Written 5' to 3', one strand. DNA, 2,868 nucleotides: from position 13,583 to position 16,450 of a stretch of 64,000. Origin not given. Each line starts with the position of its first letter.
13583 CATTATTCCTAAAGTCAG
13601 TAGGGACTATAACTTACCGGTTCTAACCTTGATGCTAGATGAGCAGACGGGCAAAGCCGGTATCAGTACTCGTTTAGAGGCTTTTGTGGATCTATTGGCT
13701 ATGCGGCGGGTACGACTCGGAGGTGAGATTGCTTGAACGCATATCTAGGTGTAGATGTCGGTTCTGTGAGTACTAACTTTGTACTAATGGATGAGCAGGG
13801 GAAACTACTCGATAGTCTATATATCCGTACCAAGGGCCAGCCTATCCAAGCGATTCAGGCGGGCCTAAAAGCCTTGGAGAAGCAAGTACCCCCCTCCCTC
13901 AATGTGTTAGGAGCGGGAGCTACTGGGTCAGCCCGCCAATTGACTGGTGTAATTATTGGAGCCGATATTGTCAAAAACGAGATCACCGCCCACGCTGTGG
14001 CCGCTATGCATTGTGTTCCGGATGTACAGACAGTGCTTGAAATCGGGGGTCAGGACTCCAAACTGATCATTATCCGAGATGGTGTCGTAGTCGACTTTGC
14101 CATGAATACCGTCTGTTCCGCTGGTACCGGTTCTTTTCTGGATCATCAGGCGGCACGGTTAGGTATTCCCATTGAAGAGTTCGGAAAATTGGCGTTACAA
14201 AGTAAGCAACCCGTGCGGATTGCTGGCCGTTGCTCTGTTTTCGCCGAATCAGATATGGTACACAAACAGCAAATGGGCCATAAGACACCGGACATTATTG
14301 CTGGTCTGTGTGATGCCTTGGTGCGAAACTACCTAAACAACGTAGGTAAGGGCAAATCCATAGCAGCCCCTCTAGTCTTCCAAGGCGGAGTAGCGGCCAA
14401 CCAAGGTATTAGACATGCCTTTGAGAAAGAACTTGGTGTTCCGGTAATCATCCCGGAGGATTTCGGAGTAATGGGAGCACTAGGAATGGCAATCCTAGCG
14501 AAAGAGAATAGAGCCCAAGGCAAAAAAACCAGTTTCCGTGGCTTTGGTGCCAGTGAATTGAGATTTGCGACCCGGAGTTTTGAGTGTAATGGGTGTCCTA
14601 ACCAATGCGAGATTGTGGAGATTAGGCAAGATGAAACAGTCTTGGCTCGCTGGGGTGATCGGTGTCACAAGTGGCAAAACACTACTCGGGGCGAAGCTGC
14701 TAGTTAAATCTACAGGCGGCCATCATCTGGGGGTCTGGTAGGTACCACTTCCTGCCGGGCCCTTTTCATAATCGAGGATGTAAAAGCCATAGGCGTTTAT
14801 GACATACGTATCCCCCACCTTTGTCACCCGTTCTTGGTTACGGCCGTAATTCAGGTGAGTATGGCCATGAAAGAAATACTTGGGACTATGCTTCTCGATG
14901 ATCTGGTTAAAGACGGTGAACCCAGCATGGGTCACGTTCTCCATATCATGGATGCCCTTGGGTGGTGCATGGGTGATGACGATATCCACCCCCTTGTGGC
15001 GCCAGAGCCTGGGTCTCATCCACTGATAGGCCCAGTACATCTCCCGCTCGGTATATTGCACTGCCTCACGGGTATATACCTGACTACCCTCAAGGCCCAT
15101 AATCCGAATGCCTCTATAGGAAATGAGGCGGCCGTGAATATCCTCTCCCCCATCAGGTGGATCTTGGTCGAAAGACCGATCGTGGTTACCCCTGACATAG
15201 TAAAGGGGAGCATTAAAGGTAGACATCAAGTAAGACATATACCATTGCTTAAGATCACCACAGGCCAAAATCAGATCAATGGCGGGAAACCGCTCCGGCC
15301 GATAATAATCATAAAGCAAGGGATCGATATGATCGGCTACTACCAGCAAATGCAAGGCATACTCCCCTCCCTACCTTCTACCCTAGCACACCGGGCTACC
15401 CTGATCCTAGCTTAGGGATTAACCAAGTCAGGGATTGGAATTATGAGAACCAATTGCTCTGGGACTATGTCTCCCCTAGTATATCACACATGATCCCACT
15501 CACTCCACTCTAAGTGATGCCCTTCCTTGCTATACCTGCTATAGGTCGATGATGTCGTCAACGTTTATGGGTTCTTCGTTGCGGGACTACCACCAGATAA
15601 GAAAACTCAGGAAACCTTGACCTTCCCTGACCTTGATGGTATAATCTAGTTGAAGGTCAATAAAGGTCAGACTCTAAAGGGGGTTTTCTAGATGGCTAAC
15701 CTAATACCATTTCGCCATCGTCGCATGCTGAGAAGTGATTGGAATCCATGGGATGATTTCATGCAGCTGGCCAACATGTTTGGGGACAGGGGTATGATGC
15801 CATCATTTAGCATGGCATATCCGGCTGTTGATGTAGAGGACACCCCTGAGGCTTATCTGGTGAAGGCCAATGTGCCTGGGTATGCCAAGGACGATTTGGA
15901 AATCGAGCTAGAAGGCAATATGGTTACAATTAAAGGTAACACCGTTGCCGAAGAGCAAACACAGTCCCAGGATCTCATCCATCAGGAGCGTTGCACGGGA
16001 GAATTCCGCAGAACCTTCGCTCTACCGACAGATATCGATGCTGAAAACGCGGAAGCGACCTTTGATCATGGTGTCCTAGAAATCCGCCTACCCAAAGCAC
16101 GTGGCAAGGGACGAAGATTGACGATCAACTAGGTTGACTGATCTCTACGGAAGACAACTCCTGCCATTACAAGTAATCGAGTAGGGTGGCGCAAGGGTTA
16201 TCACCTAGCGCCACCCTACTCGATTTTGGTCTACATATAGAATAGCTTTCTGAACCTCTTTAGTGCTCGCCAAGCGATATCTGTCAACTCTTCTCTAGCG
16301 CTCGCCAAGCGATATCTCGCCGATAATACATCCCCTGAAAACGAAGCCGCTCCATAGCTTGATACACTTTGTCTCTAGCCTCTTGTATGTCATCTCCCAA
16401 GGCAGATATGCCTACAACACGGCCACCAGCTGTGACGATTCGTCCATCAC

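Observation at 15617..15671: hsp20 promoter flanked by two CtsR-type tandem heptad operators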

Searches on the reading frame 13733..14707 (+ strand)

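Call 9: search_protein_families(library=pfam, proteins=[window:13733-14707:+])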
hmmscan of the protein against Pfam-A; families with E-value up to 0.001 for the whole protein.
window:13733-14707:+ (324 aa): 1 family
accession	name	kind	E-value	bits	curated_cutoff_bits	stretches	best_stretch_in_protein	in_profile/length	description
PF01869.26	BcrAD_BadFG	-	8.5e-45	153.8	31.5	1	5-256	1-271/271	BadF/BadG/BcrA/BcrD ATPase family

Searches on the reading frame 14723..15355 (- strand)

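Call 9: search_protein_families(library=pfam, proteins=[window:14723-15355:-])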
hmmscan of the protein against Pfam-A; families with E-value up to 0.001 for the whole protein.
window:14723-15355:- (210 aa): 3 families
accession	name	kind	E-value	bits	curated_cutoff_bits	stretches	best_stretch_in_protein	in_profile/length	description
PF00149.33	Metallophos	-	1.9e-10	41.9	21.5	1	18-167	25-189/191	Calcineurin-like phosphoesterase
PF12850.12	Metallophos_2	-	5.3e-09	36.7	27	1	19-178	19-128/154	Calcineurin-like phosphoesterase superfamily domain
PF14582.11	Metallophos_3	-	5.3e-05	23.1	28.2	1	73-187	123-235/259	Metallophosphoesterase, calcineurin superfamily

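Call 67: search_protein_families(library=ncbifam, proteins=[window:14723-15355:-], max_evalue=0.00001)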
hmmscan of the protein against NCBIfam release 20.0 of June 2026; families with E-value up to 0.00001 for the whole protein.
window:14723-15355:- (210 aa): 0 families

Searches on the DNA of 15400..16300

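Call 58: search_rna_families(source=window, start=15400, end=16300, threshold=evalue, max_evalue=1)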
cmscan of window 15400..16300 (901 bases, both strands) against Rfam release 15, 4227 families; matches with E-value up to 1: 0.
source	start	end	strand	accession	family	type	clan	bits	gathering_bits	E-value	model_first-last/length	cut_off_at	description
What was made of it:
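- On RNA thermometer (ROSE, fourU, Hsp17-type): No Rfam hit with E up to 1 in 15400-16300 (call 58).
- No Rfam thermometer family matches (call 58).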

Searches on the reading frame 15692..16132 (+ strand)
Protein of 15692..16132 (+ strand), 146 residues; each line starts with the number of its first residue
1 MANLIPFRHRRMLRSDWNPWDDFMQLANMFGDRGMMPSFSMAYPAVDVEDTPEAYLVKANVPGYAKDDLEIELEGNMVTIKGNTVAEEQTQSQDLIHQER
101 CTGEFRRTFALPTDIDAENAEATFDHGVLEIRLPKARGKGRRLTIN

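Call 9: search_protein_families(library=pfam, proteins=[window:15692-16132:+])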
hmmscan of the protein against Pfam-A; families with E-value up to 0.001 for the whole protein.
window:15692-16132:+ (146 aa): 2 families
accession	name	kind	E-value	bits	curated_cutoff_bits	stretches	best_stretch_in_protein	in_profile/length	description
PF00011.27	HSP20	-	1.8e-21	76.6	20.8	1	48-139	2-91/102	Hsp20/alpha crystallin family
PF17886.7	ArsA_HSP20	-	1.1e-05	25.4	22.5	1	54-132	3-62/63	HSP20-like domain found in ArsA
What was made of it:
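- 15692..16132 (+): hsp20 coding sequence, 146 aa, small heat-shock protein. Pfam HSP20, E = 1.8e-21 (call 9).
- Checked: The downstream ORF 15692-16132 is an Hsp20/alpha-crystallin protein (Pfam PF00011, E = 1.8e-21, call 9).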

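Call 10: find_encoding_contigs(protein=window:15692-16132:+, flank=10000, max_places=6)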
Protein window:15692-16132:+ (146 aa): 23 contigs read that carry it; 6 places shown.
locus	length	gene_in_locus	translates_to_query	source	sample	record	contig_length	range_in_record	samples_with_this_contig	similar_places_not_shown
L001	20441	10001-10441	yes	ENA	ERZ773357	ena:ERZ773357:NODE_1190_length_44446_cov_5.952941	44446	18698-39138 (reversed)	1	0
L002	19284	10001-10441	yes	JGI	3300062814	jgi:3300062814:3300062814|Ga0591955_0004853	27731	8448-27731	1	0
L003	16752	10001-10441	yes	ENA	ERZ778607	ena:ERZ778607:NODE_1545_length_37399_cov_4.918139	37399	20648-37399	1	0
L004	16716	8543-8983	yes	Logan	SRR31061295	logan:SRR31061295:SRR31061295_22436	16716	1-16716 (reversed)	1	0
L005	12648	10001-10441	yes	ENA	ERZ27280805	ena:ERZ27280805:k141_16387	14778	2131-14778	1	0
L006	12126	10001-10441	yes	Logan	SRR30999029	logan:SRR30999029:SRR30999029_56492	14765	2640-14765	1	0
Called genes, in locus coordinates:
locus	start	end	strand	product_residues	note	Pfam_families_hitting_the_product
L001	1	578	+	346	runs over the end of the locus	PF02899:Phage_int_SAM_1 (weak), PF00589:Phage_integrase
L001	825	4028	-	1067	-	PF17132:Glyco_hydro_106, PF02837:Glyco_hydro_2_N (faint), PF13364:BetaGal_ABD2 (faint)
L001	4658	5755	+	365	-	-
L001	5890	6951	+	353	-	PF09989:DUF2229, PF06050:HGD-D (weak)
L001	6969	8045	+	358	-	PF09989:DUF2229 (weak)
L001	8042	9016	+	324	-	PF01869:BcrAD_BadFG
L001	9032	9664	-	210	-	PF00149:Metallophos, PF12850:Metallophos_2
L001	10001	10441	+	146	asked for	PF00011:HSP20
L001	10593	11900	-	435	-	PF02844:GARS_N, PF01071:GARS_A, PF02222:ATP-grasp (weak), PF02843:GARS_C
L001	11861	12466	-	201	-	PF00551:Formyl_trans_N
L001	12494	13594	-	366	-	PF00586:AIRS, PF02769:AIRS_C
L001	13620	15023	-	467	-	PF13522:GATase_6, PF13537:GATase_7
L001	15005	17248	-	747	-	PF18072:FGAR-AT_linker, PF00586:AIRS, PF02769:AIRS_C, PF00586:AIRS, PF02769:AIRS_C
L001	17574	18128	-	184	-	PF00731:AIRC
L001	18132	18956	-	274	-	PF01734:Patatin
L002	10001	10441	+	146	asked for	PF00011:HSP20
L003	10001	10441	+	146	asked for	PF00011:HSP20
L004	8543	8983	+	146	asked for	PF00011:HSP20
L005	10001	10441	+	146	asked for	PF00011:HSP20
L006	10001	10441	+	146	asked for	PF00011:HSP20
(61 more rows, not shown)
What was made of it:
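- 15692..16132 (+): The identical protein occurs on at least 23 metagenome contigs (call 10).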

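Call 11: find_homologous_proteins(query=window:15692-16132:+, max_evalue=1e-10)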
Query window:15692-16132:+ (146 aa): 7 proteins with E <= 1e-10 among 10 candidates.
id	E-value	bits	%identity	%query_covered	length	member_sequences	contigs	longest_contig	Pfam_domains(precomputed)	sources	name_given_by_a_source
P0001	5.9e-94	329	100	100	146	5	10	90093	PF00011.28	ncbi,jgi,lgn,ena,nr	ncbi:MAG: Hsp20/alpha crystallin family protein [Firmicutes bacterium]|jgi:HSP20 family protein|nr:H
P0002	8.6e-83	293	88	100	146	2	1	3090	PF00011.28,PF17886.8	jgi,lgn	-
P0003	7.6e-80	284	85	100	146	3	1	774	PF00011.28,PF17886.8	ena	-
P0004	5.8e-62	226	71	100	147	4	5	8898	PF00011.28,PF17886.8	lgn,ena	-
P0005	2.6e-60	220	71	100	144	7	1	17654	PF00011.28,PF17886.8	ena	-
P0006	7.1e-58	212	70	100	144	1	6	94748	PF00011.28,PF17886.8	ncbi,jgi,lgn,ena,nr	ncbi:MAG: Hsp20/alpha crystallin family protein [Firmicutes bacterium]|nr:Hsp20/alpha crystallin fam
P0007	7.0e-56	206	61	100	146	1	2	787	PF27746.1,PF00011.28,PF17886.8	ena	-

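Call 12: find_encoding_contigs(protein=P0006, flank=10000, max_places=3)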
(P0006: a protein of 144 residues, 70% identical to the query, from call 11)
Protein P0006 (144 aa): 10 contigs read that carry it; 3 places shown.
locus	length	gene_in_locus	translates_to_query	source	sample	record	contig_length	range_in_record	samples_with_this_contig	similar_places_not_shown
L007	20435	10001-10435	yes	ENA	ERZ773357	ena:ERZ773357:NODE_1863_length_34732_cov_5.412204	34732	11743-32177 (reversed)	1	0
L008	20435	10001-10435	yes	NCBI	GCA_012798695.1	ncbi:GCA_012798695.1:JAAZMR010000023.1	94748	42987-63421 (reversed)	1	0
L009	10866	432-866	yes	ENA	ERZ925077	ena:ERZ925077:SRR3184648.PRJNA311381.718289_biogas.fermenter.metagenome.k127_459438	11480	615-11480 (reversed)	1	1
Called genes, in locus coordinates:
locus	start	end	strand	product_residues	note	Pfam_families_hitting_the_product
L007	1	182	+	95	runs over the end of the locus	-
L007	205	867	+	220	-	PF13424:TPR_12 (faint), PF00515:TPR_1 (faint), PF07719:TPR_2 (faint), PF13181:TPR_8 (faint), PF13428:TPR_14 (faint), PF13431:TPR_17 (faint), PF14559:TPR_19 (faint), PF23914:TPR_CcmH_CycH (faint)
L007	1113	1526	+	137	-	-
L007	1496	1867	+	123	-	-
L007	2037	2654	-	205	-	PF01726:LexA_DNA_bind, PF00717:Peptidase_S24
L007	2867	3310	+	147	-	PF01476:LysM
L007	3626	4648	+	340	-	PF02899:Phage_int_SAM_1 (weak), PF00589:Phage_integrase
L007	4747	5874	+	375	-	-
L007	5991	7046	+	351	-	PF09989:DUF2229, PF06050:HGD-D (weak)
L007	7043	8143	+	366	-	PF09989:DUF2229 (weak)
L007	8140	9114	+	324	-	PF01869:BcrAD_BadFG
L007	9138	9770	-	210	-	PF00149:Metallophos, PF12850:Metallophos_2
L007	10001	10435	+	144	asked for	PF00011:HSP20, PF17886:ArsA_HSP20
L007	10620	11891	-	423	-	PF02844:GARS_N, PF01071:GARS_A, PF02655:ATP-grasp_3 (weak), PF02786:CPSase_L_D2 (weak), PF02222:ATP-grasp, PF02843:GARS_C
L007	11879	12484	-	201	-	PF00551:Formyl_trans_N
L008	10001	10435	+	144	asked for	PF00011:HSP20, PF17886:ArsA_HSP20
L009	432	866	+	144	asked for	PF00011:HSP20, PF17886:ArsA_HSP20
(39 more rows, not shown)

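Call 13: find_encoding_contigs(protein=P0005, flank=10000, max_places=2)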
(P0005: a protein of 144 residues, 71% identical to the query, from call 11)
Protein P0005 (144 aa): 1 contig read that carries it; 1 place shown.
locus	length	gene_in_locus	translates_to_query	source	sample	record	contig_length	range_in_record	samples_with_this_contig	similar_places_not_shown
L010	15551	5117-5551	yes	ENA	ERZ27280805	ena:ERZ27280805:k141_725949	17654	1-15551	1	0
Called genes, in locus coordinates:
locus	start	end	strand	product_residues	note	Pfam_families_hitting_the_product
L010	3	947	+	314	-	?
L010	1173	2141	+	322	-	PF09989:DUF2229, PF06050:HGD-D (weak)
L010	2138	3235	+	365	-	PF09989:DUF2229 (weak)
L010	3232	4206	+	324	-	PF01869:BcrAD_BadFG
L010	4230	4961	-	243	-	PF00149:Metallophos, PF12850:Metallophos_2, PF14582:Metallophos_3 (weak)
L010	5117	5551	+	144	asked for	PF00011:HSP20, PF17886:ArsA_HSP20 (weak)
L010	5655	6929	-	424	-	PF02844:GARS_N, PF01071:GARS_A, PF02655:ATP-grasp_3 (weak), PF02222:ATP-grasp (weak), PF02843:GARS_C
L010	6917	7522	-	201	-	PF00551:Formyl_trans_N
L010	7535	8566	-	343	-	PF00586:AIRS, PF02769:AIRS_C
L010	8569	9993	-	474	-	PF13522:GATase_6, PF13537:GATase_7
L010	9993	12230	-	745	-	PF18072:FGAR-AT_linker, PF00586:AIRS, PF02769:AIRS_C, PF00586:AIRS, PF02769:AIRS_C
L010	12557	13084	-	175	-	PF00731:AIRC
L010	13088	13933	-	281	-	PF01734:Patatin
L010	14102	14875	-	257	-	PF04542:Sigma70_r2, PF08281:Sigma70_r4_2, PF04545:Sigma70_r4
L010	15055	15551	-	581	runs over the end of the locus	PF00485:PRK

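Call 14: find_encoding_contigs(protein=P0004, flank=5000, max_places=2)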
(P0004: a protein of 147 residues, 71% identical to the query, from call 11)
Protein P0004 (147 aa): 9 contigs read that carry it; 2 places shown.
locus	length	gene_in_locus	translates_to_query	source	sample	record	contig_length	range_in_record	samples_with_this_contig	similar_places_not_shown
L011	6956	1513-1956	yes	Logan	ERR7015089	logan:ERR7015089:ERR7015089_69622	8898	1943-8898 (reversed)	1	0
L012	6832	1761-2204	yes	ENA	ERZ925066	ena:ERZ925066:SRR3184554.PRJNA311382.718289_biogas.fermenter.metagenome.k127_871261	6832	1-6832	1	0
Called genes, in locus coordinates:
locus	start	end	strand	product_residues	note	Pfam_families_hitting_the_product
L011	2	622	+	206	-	?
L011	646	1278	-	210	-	PF00149:Metallophos, PF12850:Metallophos_2, PF14582:Metallophos_3 (weak)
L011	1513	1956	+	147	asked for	PF00011:HSP20, PF17886:ArsA_HSP20 (weak)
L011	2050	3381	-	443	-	PF02844:GARS_N, PF01071:GARS_A, PF02222:ATP-grasp, PF02655:ATP-grasp_3 (weak), PF02786:CPSase_L_D2 (weak), PF02843:GARS_C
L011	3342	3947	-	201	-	PF00551:Formyl_trans_N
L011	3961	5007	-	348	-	PF00586:AIRS, PF02769:AIRS_C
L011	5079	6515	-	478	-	PF13522:GATase_6, PF13537:GATase_7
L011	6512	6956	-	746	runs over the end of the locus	PF18072:FGAR-AT_linker, PF00586:AIRS, PF02769:AIRS_C, PF00586:AIRS, PF02769:AIRS_C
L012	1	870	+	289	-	?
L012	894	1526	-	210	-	PF00149:Metallophos, PF12850:Metallophos_2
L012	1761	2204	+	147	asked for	PF00011:HSP20, PF17886:ArsA_HSP20 (weak)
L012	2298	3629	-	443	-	PF02844:GARS_N, PF01071:GARS_A, PF02222:ATP-grasp, PF02655:ATP-grasp_3 (weak), PF02786:CPSase_L_D2 (weak), PF02843:GARS_C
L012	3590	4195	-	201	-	PF00551:Formyl_trans_N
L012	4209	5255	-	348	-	PF00586:AIRS, PF02769:AIRS_C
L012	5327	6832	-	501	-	?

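Call 15: find_encoding_contigs(protein=P0002, flank=3000, max_places=2)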
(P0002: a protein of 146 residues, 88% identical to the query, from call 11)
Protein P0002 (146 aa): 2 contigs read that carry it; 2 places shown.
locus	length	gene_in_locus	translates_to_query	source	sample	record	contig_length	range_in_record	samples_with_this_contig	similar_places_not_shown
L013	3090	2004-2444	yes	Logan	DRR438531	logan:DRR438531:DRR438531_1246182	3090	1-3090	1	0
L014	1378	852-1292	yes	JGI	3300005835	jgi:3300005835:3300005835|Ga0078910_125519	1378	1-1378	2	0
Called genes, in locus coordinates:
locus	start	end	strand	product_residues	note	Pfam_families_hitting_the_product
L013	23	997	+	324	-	PF01869:BcrAD_BadFG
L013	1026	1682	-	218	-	PF12850:Metallophos_2, PF00149:Metallophos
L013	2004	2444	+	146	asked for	PF00011:HSP20, PF17886:ArsA_HSP20 (weak)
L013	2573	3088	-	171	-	?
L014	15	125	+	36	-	-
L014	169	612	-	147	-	-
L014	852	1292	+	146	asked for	PF00011:HSP20, PF17886:ArsA_HSP20 (weak)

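Call 37: find_related_loci(query=A2, collection=genome_contigs, flank=10000)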
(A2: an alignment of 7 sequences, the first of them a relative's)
Query A2 (146 aa) in genome_contigs; peptide patterns used: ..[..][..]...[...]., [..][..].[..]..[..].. (x = any residue, [..] = any of these).
74 stretches matched a pattern; 6 encode a relative of the query (tblastn E <= 1e-3); 6 distinct loci.
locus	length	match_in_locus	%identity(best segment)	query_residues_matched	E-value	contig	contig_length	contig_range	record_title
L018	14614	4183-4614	70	1-146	4e-66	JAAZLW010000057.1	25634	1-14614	MAG: Bacillota bacterium isolate AS23ysBPME_266 42194_AS23, whole genome shotgun sequence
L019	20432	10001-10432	70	1-146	3e-65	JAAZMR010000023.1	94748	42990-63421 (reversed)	MAG: Bacillota bacterium isolate AS23ysBPME_95 135562_AS23, whole genome shotgun sequence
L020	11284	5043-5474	37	14-146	3e-21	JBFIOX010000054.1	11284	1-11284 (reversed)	MAG: Gemmatimonadota bacterium isolate Mix_sand12.2021.10.Z.34 k141_1189963_length_11284_cov_12.0000, whole genome shotg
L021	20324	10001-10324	42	44-146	1e-20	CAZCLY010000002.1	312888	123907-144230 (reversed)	MAG TPA_asm: uncultured Gemmatimonadota bacterium isolate SRP214966_co7_160 genome assembly, contig: NODE_2_length_31288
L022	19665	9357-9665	35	45-146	7e-15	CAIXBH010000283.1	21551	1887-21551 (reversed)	MAG: uncultured Chloroflexi bacterium isolate Kiruna2_bin-0196 genome assembly, contig: bin-0196:283/315, whole genome s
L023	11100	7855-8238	30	17-134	3e-14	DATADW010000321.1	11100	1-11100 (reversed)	MAG TPA_asm: Acidimicrobiia bacterium isolate SMAG_U6761 k141_2026391, whole genome shotgun sequence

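Call 61: find_encoding_contigs(protein=P0007, flank=2000, max_places=2)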
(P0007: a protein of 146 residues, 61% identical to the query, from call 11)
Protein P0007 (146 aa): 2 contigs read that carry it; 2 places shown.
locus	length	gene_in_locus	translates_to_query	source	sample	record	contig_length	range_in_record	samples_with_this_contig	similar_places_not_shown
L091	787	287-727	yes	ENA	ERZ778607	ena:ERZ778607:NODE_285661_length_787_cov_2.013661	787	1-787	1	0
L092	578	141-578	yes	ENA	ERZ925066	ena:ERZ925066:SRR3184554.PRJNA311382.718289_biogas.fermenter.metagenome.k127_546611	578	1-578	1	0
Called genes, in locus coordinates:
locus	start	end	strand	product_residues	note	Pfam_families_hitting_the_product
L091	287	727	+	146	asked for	PF27746:Small_heat_shock_put (weak), PF00011:HSP20, PF17886:ArsA_HSP20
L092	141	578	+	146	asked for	PF27746:Small_heat_shock_put (weak), PF00011:HSP20, PF17886:ArsA_HSP20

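Call 67: search_protein_families(library=ncbifam, proteins=[window:15692-16132:+], max_evalue=0.00001)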
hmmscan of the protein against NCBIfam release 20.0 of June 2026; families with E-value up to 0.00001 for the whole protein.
window:15692-16132:+ (146 aa): 5 families
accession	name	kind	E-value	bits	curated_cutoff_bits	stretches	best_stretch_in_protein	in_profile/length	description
NF042420.1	Hsp18_Clos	equivalog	5e-23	81.8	195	1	1-138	1-136/147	heat shock protein Hsp18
NF041799.1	Hsp14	equivalog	4.6e-17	62.1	100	1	40-138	15-111/118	archaeal heat shock protein Hsp14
NF041800.1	Hsp20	equivalog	1.7e-13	50.5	140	1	42-142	72-156/162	archaeal heat shock protein Hsp20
NF008618.0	PRK11597.1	equivalog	6.6e-11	42.3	207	1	20-134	13-120/142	small heat shock chaperone IbpB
NF008013.0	PRK10743.1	equivalog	4.3e-07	30.1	212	1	42-135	33-123/137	small heat shock chaperone IbpA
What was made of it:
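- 15692..16132 (+): Best NCBIfam model is Hsp18_Clos, 81.8 bits, below its equivalog cut-off of 195 (call 67).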
